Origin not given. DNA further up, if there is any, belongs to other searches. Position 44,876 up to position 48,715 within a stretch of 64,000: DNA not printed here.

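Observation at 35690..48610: Surface-protein cassette locus: one promoter-bearing SLH/Ig/FG-GAP gene plus three silent partial paralogs sharing kb-scale identical direct and inverted repeats, suggesting recombinational surface variation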

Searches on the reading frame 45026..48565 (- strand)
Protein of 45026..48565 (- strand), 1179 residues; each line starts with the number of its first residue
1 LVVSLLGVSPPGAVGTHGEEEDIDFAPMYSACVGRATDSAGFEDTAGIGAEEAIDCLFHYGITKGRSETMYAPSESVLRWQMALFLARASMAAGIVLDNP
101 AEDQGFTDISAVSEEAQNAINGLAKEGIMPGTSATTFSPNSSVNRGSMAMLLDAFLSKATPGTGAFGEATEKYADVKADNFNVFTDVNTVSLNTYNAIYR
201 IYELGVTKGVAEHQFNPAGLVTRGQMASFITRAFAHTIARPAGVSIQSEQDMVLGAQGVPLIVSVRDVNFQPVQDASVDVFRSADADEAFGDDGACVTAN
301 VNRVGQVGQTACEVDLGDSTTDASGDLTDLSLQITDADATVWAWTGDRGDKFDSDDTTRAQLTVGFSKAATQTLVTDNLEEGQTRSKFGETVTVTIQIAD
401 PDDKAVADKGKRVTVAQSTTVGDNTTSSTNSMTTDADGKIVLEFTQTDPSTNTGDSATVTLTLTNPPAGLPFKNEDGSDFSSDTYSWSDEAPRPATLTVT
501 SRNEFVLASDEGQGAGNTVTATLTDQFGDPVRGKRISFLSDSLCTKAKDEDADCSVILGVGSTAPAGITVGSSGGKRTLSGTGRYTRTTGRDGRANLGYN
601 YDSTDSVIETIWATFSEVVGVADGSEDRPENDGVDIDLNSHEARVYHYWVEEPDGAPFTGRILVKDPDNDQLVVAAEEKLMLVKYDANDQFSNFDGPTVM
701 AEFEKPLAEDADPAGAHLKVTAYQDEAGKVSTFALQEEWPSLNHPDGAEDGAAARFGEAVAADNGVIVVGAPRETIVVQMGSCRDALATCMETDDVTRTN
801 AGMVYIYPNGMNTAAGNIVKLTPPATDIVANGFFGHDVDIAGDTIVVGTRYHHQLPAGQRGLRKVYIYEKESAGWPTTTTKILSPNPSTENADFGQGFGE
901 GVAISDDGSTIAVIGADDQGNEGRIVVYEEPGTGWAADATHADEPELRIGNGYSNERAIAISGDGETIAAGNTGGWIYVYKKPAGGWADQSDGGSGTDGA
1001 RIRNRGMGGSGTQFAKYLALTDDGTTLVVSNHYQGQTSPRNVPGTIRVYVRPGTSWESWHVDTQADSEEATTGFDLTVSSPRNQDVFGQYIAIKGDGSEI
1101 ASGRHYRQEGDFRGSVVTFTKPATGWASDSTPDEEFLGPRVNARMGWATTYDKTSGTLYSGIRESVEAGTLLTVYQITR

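Call 5: search_protein_families(library=pfam, proteins=[window:45026-48565:-], max_evalue=0.01)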
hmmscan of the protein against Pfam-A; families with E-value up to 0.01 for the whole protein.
window:45026-48565:- (1179 aa): 3 families
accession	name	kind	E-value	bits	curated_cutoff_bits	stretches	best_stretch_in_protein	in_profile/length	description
PF00395.25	SLH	-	1.3e-21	76.7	20.8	2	106-149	2-44/44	S-layer homology domain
PF14312.12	FG-GAP_2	-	8.2e-13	48.8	23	1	820-868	6-49/49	FG-GAP repeat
PF02369.22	Big_1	-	0.0025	18.3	34.9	0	515-543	17-45/93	Bacterial Ig-like domain (group 1)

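Call 26: list_cluster_members(proteins=[P0001, P0003, P0004, window:40750-44325:+, window:45026-48565:-])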
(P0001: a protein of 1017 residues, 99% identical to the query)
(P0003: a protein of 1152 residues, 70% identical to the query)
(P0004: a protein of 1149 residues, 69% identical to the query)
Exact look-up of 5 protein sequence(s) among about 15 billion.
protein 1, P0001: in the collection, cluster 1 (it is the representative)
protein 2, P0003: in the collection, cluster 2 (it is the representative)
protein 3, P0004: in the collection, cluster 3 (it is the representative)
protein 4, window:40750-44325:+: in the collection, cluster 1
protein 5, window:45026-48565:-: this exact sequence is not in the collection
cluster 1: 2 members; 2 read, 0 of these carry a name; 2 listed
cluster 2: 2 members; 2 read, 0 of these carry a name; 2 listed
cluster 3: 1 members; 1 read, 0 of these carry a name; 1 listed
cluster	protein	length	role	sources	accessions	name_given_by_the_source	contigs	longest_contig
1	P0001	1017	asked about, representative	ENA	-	-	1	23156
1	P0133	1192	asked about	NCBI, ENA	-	-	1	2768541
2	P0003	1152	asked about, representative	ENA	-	-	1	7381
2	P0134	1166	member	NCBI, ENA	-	-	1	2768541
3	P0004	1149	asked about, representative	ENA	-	-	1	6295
